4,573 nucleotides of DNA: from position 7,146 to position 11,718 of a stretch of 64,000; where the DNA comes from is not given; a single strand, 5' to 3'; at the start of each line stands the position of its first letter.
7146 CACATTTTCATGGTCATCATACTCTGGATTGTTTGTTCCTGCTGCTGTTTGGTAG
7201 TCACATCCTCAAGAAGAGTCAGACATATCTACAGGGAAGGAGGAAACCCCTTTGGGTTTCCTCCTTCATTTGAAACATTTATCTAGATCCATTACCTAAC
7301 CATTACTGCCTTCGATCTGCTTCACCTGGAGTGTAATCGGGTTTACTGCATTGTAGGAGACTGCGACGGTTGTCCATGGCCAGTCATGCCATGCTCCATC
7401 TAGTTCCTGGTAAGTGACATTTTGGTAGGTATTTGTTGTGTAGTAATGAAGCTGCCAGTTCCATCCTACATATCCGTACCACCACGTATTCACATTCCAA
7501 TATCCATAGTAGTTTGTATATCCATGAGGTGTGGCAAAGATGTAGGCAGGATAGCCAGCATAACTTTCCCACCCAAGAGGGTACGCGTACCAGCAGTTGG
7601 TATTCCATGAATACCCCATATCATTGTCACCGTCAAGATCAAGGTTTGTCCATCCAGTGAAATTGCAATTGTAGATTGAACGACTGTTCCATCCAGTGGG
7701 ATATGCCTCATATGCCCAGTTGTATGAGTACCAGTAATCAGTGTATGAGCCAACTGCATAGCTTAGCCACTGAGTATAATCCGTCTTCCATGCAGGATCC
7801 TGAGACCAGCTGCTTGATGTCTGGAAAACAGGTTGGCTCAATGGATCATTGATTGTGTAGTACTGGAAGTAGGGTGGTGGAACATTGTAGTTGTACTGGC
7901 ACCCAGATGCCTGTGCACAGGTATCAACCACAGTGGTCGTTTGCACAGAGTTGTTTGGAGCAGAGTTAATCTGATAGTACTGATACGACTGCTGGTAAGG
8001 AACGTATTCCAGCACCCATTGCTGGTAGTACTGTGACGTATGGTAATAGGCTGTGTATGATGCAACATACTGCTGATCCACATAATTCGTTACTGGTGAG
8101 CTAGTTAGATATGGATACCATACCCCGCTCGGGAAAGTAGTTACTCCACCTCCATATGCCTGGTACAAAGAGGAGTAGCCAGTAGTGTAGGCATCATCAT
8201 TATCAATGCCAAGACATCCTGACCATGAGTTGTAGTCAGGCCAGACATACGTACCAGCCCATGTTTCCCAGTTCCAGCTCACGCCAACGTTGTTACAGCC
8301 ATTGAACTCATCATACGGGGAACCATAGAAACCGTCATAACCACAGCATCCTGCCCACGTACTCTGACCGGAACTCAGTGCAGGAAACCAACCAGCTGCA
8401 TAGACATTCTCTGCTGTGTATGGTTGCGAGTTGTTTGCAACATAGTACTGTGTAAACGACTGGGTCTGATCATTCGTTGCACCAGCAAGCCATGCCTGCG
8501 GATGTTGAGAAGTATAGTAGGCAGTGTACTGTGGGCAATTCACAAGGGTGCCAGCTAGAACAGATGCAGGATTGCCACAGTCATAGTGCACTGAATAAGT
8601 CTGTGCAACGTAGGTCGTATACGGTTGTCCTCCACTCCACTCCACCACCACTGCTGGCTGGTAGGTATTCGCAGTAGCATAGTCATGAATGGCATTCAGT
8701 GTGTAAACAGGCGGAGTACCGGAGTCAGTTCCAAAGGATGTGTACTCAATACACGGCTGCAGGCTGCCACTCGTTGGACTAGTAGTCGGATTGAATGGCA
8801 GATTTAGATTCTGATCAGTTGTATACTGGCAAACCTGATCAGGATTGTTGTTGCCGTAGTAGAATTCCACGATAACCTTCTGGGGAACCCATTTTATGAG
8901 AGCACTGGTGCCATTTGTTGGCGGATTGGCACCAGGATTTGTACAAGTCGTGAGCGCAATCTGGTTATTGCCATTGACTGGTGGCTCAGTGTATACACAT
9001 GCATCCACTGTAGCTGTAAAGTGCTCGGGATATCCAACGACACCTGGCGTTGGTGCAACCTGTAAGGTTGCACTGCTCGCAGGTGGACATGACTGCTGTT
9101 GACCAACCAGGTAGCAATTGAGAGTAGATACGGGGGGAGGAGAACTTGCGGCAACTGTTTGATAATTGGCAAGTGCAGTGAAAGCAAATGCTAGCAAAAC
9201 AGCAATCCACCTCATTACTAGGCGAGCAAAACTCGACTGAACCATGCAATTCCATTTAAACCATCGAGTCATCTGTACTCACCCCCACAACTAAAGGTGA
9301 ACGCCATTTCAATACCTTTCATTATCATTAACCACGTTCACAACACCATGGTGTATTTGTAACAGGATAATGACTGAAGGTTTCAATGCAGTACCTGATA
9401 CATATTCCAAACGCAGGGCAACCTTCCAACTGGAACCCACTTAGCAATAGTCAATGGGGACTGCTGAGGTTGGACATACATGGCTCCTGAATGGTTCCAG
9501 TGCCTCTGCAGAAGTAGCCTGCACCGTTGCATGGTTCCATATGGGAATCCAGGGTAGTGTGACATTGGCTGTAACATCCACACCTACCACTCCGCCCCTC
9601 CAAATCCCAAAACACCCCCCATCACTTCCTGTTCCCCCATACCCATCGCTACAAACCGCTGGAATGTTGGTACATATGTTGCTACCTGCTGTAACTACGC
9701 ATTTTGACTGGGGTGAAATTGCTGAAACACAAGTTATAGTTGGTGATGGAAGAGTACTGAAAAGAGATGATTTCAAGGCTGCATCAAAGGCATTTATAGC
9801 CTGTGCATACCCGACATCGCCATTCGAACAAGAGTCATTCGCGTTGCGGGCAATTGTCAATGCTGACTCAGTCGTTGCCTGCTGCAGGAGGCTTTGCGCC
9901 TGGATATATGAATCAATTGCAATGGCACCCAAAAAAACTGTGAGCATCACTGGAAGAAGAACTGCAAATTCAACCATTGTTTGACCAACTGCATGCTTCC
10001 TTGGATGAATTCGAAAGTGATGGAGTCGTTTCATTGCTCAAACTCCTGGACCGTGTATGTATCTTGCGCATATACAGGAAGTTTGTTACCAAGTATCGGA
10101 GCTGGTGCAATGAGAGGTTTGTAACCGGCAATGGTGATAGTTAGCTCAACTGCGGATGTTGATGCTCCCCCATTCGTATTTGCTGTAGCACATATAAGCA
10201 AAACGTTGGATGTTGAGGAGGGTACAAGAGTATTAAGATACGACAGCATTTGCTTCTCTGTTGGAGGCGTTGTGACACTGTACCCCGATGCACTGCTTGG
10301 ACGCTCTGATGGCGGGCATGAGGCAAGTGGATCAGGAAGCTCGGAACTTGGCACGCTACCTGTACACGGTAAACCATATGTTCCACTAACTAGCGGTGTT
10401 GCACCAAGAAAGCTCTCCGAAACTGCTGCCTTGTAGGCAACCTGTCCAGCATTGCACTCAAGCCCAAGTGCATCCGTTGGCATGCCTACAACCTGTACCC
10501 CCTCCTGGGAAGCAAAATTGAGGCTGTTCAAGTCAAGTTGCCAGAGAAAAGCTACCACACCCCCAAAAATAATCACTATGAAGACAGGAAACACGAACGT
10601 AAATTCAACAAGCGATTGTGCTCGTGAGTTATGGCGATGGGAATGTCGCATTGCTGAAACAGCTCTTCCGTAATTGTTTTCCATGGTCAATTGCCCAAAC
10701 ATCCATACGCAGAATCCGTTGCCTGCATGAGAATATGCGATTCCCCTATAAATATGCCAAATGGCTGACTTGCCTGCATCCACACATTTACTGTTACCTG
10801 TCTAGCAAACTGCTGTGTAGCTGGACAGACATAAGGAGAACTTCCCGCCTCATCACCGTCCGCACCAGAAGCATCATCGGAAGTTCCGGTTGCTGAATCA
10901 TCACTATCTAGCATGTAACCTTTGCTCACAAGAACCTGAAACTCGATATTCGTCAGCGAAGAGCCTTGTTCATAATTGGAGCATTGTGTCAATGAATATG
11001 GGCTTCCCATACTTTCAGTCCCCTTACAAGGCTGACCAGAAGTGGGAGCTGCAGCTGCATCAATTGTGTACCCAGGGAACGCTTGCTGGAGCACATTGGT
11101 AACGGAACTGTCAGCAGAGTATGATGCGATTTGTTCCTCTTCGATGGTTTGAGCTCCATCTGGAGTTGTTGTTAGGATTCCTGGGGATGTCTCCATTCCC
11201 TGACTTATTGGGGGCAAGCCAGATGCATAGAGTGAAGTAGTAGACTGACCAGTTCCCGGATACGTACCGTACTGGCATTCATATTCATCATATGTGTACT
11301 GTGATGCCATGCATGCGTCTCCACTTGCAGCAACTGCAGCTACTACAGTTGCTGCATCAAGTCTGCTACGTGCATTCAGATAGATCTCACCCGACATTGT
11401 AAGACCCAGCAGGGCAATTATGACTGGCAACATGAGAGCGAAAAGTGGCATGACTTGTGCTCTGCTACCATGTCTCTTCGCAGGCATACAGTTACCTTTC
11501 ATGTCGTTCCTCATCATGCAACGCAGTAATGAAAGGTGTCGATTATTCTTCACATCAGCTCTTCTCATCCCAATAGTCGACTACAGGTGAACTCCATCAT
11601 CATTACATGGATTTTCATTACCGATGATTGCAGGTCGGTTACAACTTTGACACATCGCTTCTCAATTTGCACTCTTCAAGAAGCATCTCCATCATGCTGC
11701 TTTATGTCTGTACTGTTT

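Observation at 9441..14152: Second, separated Tad part: three tandem TadE-like pseudopilins, two lipoproteins and cpaB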

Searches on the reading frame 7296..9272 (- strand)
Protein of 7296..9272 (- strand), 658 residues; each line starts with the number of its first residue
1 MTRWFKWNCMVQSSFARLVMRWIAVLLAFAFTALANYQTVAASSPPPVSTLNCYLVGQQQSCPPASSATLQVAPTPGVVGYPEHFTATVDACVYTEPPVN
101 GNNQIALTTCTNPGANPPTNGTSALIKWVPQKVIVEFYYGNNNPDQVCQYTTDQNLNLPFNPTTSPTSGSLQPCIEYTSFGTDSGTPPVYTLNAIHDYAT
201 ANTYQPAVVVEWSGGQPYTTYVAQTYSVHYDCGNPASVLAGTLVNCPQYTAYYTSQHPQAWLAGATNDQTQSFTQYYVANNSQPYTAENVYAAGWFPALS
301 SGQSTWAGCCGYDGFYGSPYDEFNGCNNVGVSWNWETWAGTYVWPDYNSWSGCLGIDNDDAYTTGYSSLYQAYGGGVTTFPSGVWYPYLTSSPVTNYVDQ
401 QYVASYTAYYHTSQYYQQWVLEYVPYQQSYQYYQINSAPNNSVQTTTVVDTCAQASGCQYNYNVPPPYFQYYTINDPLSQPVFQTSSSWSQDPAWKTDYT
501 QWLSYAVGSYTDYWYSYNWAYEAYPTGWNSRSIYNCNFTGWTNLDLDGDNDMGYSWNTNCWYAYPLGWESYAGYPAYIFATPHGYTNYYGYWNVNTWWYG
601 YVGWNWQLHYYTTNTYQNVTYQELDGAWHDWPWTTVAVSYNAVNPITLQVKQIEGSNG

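Call 3: search_protein_families(library=pfam, proteins=[window:7296-9272:-], max_evalue=0.1)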
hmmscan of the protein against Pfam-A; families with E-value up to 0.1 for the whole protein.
window:7296-9272:- (658 aa): 0 families

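Call 4: search_protein_families(library=ncbifam, proteins=[window:7296-9272:-], max_evalue=0.1)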
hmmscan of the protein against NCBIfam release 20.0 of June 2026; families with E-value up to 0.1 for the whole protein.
window:7296-9272:- (658 aa): 0 families

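Call 27: search_solved_structures(query=window:7296-9272:-, max_evalue=1)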
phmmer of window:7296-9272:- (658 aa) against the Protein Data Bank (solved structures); distinct sequences matched with E-value up to 1: 0.

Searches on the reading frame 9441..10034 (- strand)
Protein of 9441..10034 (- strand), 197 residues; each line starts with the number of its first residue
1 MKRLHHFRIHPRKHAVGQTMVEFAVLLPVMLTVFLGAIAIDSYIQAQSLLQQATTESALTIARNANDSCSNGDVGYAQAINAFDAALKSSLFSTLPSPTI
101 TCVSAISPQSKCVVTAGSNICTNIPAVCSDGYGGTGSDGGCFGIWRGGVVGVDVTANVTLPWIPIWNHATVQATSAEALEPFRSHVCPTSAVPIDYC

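Call 3: search_protein_families(library=pfam, proteins=[window:9441-10034:-], max_evalue=0.1)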
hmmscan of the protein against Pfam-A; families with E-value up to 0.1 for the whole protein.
window:9441-10034:- (197 aa): 1 family
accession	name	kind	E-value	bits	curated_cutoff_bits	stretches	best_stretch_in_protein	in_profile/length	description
PF07811.17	TadE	-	4.4e-09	36.8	22.9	1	17-58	1-42/43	TadE-like protein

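Call 4: search_protein_families(library=ncbifam, proteins=[window:9441-10034:-], max_evalue=0.1)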
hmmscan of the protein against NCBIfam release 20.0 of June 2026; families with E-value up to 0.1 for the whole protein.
window:9441-10034:- (197 aa): 0 families

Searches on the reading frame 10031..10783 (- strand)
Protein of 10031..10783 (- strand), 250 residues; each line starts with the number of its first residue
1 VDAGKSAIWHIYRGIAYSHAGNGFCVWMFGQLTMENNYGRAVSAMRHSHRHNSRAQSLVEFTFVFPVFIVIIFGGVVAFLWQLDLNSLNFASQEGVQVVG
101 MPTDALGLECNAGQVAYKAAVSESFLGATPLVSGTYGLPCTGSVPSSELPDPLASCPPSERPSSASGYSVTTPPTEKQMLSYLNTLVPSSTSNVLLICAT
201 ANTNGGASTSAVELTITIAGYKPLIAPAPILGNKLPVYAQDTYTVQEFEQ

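Call 3: search_protein_families(library=pfam, proteins=[window:10031-10783:-], max_evalue=0.1)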
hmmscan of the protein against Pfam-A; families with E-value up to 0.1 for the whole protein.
window:10031-10783:- (250 aa): 2 families
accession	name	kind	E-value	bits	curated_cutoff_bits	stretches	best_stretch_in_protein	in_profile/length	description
PF07811.17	TadE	-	7.4e-06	26.4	22.9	1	56-96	2-42/43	TadE-like protein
PF00122.25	E1-E2_ATPase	-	0.042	13.8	28.1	0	30-98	86-154/181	E1-E2 ATPase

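Call 4: search_protein_families(library=ncbifam, proteins=[window:10031-10783:-], max_evalue=0.1)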
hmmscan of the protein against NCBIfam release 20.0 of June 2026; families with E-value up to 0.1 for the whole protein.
window:10031-10783:- (250 aa): 0 families

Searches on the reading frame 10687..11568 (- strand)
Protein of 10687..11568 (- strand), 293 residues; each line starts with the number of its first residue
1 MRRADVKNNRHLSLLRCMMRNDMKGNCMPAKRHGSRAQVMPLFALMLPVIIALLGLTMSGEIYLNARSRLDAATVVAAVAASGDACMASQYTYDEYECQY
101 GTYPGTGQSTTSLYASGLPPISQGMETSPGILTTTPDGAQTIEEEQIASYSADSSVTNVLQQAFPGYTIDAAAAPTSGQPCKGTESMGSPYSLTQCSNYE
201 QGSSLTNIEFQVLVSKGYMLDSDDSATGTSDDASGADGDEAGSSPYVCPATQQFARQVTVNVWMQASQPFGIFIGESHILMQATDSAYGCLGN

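Call 3: search_protein_families(library=pfam, proteins=[window:10687-11568:-], max_evalue=0.1)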
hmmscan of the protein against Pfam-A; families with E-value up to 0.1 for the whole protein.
window:10687-11568:- (293 aa): 1 family
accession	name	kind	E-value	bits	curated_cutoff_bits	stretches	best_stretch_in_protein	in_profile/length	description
PF07811.17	TadE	-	0.0033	17.9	22.9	1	43-78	7-42/43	TadE-like protein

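Call 4: search_protein_families(library=ncbifam, proteins=[window:10687-11568:-], max_evalue=0.1)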
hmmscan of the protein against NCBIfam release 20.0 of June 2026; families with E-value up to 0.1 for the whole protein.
window:10687-11568:- (293 aa): 0 families

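Call 26: search_solved_structures(query=window:10687-11568:-, max_evalue=1)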
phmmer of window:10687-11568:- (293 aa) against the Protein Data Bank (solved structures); distinct sequences matched with E-value up to 1: 3.
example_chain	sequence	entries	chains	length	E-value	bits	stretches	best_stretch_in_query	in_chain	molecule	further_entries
8hwy_A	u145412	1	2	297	0.0069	19.1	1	42-161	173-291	ancestral imine reductase mutant N559_M6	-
8jku_A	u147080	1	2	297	0.014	18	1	44-161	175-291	Ancestral imine reductase N559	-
9q6b_F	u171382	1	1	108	0.67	12.6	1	76-157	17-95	RP.063 Light Chain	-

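Call 33: search_protein_representatives(protein=window:10687-11568:-)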
Query: 293 residues. Proteins with E-value up to 0.001 (for the whole library): 22; up to 1e-10: 19; up to 1e-30: 2. The best 22 are listed.
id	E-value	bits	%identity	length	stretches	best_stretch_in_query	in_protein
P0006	5.9e-97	340.7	72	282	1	30-293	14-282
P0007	2.1e-36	142.1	49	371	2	30-183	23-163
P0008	7.2e-26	107.6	41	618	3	31-103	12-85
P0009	2.7e-25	105.7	36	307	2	31-180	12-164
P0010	3.2e-25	105.5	38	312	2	30-180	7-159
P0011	1.2e-24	103.6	38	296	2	27-187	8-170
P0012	5.2e-24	101.5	40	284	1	41-290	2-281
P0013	2.2e-23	99.4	39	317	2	31-230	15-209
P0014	7.1e-23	97.8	32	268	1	40-291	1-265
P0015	6.1e-22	94.7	39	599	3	40-105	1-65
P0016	3.3e-21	92.3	39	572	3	40-128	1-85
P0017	4.8e-21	91.8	35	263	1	40-292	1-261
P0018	1.3e-19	87.1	35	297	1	30-290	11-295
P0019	1.3e-19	87.1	38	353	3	30-134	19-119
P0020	7.2e-18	81.4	58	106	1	31-103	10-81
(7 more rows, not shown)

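Call 35: search_protein_families(library=pfam, alignment_id=A2, max_evalue=0.05)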
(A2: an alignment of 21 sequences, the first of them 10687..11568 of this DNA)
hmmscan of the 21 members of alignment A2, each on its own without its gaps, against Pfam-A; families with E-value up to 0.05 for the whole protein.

A. member 1, window:10687-11568:- (293 aa): 1 family
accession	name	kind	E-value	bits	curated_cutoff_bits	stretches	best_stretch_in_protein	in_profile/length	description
PF07811.17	TadE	-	0.0033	17.9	22.9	1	43-78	7-42/43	TadE-like protein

B. families by the number of members that match (of 21 scanned): 5 families
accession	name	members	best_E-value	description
PF07811.17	TadE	12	0.0024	TadE-like protein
PF13400.11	Tad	5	0.00033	Putative Flp pilus-assembly TadE/G-like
PF10645.14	Carb_bind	1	0.013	Carbohydrate binding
PF20372.3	DUF6667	1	0.017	Family of unknown function (DUF6667)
PF05982.17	Sbt_1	1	0.034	Na+-dependent bicarbonate transporter superfamily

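Call 40: find_encoding_contigs(protein=P0009, flank=10000, max_places=2)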
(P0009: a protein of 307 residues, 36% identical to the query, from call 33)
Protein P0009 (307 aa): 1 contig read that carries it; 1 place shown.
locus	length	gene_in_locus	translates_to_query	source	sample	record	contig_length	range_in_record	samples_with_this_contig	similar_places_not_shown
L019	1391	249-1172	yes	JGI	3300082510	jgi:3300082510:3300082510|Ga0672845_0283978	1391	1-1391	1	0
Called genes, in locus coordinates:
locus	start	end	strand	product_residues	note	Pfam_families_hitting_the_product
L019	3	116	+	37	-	?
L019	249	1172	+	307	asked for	-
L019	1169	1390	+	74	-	?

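Call 41: predict_structure(alignment_id=A2)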
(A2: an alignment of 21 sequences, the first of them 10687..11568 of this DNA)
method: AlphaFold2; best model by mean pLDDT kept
length: 293 residues; sequences in the alignment: 21
mean_pLDDT: 66.1   pTM: 0.64
mean pLDDT of the five models: 66.1, 65.5, 63.3, 63.2, 63.1
residues with pLDDT >= 90: 42; 70-90: 86; 50-70: 83; < 50: 82
segments of 3 or more residues with pLDDT < 50: 18-20, 88-96, 98-120, 122-136, 174-178, 183-201
pLDDT, mean of each block of 10 residues (from residue 1): 58 51 51 58 88 88 91 92 63 42 43 45 45 52 69 87 92 53 42 42 74 77 65 55 66 78 84 81 87 57
secondary structure, 60 per line:
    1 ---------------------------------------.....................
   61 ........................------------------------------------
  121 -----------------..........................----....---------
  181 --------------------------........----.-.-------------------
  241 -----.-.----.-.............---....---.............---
elements in order: H40-84 H138-163 E168-171 E207-214 E255-267 H271-274 E278-290

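Call 44: find_encoding_contigs(protein=P0007, flank=10000, max_places=2)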
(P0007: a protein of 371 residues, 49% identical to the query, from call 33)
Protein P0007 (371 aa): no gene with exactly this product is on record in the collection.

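Call 45: find_encoding_contigs(protein=P0008, flank=10000, max_places=2)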
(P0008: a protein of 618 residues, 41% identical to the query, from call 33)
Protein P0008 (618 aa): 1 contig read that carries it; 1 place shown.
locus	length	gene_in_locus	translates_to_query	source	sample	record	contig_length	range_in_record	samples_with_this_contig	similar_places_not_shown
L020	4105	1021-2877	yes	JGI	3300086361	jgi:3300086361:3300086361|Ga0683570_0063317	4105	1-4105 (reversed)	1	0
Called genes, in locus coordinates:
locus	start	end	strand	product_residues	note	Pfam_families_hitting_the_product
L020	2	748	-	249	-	?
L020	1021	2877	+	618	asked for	-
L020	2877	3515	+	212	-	-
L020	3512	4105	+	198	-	?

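Call 58: find_related_loci(query=A2, collection=metagenome_contigs, flank=10000)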
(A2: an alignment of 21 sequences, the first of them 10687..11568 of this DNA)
Query A2 (293 aa) in metagenome_contigs; peptide patterns used: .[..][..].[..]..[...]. (x = any residue, [..] = any of these).
242 stretches matched a pattern, but none encodes a relative of the query by tblastn (E <= 1e-3).

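Call 88: fold_search(model_id=the predicted structure, library=pdb)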
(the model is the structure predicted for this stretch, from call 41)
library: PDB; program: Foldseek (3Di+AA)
matches with E <= 10: 67; with E <= 0.001: 0
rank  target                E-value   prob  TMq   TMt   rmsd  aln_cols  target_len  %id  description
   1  5eqa_C                9.7e-01  0.08  0.14  0.16  12.7       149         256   10  Crystal structure of Medicago truncatula Histidinol-Phosphate Phosphatase (MtHPP) with intermolecular cross-link betwe (released 2016-03-30)
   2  5eq9_A                1.1e+00  0.08  0.14  0.16  12.8       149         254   10  Crystal structure of Medicago truncatula Histidinol-Phosphate Phosphatase (MtHPP) in complex with L-histidinol phospha (released 2016-03-30)
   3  5eq7                  1.1e+00  0.08  0.15  0.16  12.7       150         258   10  Crystal structure of Medicago truncatula Histidinol-Phosphate Phosphatase (MtHPP) in complex with free phosphate (released 2016-03-30)
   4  9jfc_A                1.3e+00  0.06  0.16  0.17  13.2       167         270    9  Crystal structure of Pseudomonas aeruginosa SuhB complexed with Gallic acid in monoclinic space group (released 2025-09-10)
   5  5eq9_B                1.4e+00  0.07  0.15  0.16  12.8       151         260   11  Crystal structure of Medicago truncatula Histidinol-Phosphate Phosphatase (MtHPP) in complex with L-histidinol phospha (released 2016-03-30)
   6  5eq9_D                1.6e+00  0.06  0.14  0.16  12.9       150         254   11  Crystal structure of Medicago truncatula Histidinol-Phosphate Phosphatase (MtHPP) in complex with L-histidinol phospha (released 2016-03-30)
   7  5eqa_B                1.8e+00  0.06  0.14  0.16  12.6       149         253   10  Crystal structure of Medicago truncatula Histidinol-Phosphate Phosphatase (MtHPP) with intermolecular cross-link betwe (released 2016-03-30)
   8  9ec0_D                1.9e+00  0.11  0.09  0.11   2.9        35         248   14  Structure of the CARMIL dimer bound to Capping Protein (released 2026-01-21)
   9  7ds4_B                1.9e+00  0.05  0.08  0.10   4.0        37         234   16  Crystal structure of actin capping protein in complex with twinflin-1 C-terminus tail F323K mutant (released 2021-03-03)
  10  8wip_A                2.1e+00  0.06  0.16  0.18  12.2       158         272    9  Crystal Structure of Pseudomonas aeruginosa SuhB in its apo form. (released 2024-10-02)
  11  3t0j_B                2.2e+00  0.04  0.17  0.18  13.2       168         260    5  Crystal structure of inositol monophosphatase - II from Staphylococcus aureus MSSA476 (released 2012-07-25)
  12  3t0j_C                2.5e+00  0.03  0.14  0.15  14.0       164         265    6  Crystal structure of inositol monophosphatase - II from Staphylococcus aureus MSSA476 (released 2012-07-25)
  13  2qfl                  2.8e+00  0.02  0.12  0.13  13.6       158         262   11  Structure of SuhB: Inositol monophosphatase and extragenic suppressor from E. coli (released 2007-07-24)
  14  3t0j_A                3.0e+00  0.03  0.14  0.15  13.4       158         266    6  Crystal structure of inositol monophosphatase - II from Staphylococcus aureus MSSA476 (released 2012-07-25)
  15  9j90_B                3.4e+00  0.03  0.13  0.14  14.1       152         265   10  Crystal structure of Pseudomonas aeruginosa SuhB complexed with Gallic acid in orthorhombic space group (released 2025-08-27)
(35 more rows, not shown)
